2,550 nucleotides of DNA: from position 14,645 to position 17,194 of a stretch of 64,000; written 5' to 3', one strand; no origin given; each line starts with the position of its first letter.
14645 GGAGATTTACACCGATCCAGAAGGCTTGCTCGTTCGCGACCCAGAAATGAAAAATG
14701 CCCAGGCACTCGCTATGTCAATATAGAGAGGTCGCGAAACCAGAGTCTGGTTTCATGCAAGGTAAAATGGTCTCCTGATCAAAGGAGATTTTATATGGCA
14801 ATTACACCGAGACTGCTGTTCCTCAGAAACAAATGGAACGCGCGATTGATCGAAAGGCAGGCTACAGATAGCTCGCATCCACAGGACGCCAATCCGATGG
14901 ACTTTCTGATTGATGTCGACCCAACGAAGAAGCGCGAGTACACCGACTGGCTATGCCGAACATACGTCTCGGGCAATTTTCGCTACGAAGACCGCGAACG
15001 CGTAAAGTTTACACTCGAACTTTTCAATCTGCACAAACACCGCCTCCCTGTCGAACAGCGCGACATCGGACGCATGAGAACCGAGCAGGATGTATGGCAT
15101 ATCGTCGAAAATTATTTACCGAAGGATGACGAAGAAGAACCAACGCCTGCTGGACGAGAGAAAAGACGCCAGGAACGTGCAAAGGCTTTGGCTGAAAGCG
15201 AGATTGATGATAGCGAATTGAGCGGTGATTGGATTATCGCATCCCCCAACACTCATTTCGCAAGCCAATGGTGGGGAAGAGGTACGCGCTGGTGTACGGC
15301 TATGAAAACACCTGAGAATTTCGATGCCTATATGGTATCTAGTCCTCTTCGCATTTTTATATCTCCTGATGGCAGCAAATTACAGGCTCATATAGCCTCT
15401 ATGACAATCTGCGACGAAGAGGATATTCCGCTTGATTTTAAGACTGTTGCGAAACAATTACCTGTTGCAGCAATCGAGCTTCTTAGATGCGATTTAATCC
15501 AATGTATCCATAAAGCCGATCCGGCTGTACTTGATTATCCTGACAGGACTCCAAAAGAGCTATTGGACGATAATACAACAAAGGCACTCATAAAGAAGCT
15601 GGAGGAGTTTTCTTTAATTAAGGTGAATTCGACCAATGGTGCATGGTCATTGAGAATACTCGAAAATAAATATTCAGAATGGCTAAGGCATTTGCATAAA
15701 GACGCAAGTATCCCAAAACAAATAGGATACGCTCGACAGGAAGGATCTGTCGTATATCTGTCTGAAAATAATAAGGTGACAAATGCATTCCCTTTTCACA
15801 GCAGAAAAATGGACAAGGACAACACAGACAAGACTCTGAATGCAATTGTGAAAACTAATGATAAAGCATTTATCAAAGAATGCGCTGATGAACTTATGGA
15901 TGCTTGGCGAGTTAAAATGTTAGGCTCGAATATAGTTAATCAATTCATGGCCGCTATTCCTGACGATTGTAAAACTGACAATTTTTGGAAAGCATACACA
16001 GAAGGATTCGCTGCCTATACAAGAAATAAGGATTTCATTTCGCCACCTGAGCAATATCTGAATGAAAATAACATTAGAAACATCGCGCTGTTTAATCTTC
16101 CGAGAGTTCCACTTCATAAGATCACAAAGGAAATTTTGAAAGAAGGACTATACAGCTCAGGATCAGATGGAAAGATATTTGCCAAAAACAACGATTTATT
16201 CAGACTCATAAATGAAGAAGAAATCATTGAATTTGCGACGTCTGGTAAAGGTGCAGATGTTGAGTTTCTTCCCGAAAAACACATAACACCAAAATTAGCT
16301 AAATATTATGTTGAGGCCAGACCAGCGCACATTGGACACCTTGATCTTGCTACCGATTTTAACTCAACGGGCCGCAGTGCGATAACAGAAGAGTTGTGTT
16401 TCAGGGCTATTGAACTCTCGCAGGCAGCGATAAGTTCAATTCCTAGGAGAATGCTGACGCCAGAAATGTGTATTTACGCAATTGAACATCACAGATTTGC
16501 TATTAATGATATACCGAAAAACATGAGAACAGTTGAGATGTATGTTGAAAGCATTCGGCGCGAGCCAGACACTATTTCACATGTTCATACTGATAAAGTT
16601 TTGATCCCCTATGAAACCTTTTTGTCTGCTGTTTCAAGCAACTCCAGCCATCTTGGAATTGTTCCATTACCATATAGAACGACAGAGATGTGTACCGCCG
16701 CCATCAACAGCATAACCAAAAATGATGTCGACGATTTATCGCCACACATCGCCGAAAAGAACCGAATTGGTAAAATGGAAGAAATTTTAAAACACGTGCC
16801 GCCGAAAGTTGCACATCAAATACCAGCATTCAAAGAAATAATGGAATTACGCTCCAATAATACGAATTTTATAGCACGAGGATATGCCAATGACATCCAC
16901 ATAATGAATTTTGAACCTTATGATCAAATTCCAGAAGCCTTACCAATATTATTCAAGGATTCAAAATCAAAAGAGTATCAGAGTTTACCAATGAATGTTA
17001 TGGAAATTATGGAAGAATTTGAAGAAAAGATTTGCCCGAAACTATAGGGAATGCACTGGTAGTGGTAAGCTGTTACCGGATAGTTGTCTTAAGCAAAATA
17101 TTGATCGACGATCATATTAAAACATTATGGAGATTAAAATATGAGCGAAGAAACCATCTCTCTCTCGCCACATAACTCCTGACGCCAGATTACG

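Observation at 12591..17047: Tandem giant paralogs: conserved N-module, divergent repeat-rich C-termini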

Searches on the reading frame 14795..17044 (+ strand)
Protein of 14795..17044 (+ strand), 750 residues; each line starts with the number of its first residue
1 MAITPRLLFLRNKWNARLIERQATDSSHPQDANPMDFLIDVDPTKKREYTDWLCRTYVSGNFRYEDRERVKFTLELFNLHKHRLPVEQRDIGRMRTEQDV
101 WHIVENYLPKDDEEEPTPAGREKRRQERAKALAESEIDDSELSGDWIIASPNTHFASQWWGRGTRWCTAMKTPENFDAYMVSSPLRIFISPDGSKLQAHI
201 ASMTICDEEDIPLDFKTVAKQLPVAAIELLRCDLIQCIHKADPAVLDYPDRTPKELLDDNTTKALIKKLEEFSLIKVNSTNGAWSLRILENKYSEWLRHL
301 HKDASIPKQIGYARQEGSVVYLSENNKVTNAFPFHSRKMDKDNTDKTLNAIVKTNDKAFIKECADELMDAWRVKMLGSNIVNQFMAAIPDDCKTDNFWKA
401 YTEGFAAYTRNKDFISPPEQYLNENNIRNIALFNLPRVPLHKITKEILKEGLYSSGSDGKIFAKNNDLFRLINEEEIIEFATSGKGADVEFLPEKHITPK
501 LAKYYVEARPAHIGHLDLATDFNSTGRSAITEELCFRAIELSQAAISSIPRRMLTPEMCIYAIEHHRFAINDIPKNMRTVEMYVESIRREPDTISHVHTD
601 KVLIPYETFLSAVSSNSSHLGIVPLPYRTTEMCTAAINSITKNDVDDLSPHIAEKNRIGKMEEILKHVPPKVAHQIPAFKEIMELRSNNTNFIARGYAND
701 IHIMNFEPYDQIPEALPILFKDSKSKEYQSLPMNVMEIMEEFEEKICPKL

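Call 4: search_protein_families(library=pfam, proteins=[window:14795-17044:+], max_evalue=1)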
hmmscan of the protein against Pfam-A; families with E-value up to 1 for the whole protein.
window:14795-17044:+ (750 aa): 1 family
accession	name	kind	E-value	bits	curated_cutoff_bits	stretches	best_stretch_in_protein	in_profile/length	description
PF09059.15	TyeA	-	0.19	12.3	21.1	1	304-362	22-79/81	TyeA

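Call 5: search_protein_families(library=ncbifam, proteins=[window:14795-17044:+], max_evalue=1)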
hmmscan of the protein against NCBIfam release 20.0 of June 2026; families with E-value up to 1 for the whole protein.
window:14795-17044:+ (750 aa): 0 families

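Call 6: search_protein_families(library=phrogs, proteins=[window:14795-17044:+], max_evalue=1)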
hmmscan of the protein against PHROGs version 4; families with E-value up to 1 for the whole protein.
window:14795-17044:+ (750 aa): 5 families
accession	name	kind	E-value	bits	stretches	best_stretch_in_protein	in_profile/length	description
phrog_17056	-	unknown function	0.00051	20.5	1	122-180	108-165/420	-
phrog_28193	-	unknown function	0.0013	18.7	1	101-195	72-168/681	-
phrog_5925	-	unknown function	0.0054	17.2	1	530-639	85-184/228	-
phrog_11167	-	other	0.034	14.3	1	700-744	219-261/271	serine-threonine kinase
phrog_26819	-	unknown function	0.053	14.5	1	606-651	3-50/62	-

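Call 7: search_protein_families(library=padloc, proteins=[window:14795-17044:+], max_evalue=1)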
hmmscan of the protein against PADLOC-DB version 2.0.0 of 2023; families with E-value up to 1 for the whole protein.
window:14795-17044:+ (750 aa): 0 families

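Call 9: search_solved_structures(query=window:14795-17044:+, max_evalue=10)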
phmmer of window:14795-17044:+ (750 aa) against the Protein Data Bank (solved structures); distinct sequences matched with E-value up to 10: 6.
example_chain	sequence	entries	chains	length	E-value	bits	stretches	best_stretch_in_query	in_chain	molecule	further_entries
7srs_H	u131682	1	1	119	0.76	11.3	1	147-210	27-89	Fab30 heavy chain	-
7zlg_H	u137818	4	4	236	1.7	10.1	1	146-205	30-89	CMT2-Fab heavy chain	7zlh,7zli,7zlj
9o55_H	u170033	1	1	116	1.8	10.1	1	146-205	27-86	RM010 Fab heavy chain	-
8ttf_C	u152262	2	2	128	2.2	9.7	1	146-205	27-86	Heavy Chain of FabDA1 Variable Domain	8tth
3m8o_H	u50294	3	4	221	2.2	9.7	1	146-204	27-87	IMMUNOGLOBULIN A1 HEAVY CHAIN | Fab fragment of IMMUNOGLOBULIN A1 HEAVY CHAIN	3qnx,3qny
9dlf_B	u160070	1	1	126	2.9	9.4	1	146-205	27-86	Fab_B3 heavy chain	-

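Call 33: list_cluster_members(proteins=[P0235, window:14795-17044:+, window:11433-12389:+, window:19019-20206:-, window:20276-21457:-, window:17573-19000:-])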
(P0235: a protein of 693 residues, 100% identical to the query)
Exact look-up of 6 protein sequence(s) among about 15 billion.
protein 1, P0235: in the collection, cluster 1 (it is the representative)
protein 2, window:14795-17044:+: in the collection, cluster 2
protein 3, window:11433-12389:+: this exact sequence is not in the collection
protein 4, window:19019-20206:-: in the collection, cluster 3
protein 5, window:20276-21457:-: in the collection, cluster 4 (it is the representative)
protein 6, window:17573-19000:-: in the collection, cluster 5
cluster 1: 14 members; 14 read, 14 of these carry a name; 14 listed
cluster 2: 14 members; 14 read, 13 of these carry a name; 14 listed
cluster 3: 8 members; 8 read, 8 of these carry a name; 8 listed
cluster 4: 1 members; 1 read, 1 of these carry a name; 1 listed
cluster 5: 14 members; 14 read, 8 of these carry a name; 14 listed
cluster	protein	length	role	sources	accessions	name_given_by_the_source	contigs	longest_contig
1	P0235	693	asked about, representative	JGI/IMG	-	hypothetical protein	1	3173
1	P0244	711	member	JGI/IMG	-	hypothetical protein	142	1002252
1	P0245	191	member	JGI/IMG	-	hypothetical protein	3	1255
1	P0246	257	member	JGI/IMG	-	hypothetical protein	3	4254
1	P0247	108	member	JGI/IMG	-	hypothetical protein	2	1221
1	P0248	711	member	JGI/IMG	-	hypothetical protein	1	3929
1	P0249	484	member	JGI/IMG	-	hypothetical protein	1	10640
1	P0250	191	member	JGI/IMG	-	hypothetical protein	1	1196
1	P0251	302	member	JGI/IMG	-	hypothetical protein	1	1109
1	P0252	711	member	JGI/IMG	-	hypothetical protein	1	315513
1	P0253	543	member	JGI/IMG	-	hypothetical protein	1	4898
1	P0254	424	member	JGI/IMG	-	hypothetical protein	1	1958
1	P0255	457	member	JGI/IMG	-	hypothetical protein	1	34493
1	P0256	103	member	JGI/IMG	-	hypothetical protein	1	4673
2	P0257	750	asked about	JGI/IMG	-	hypothetical protein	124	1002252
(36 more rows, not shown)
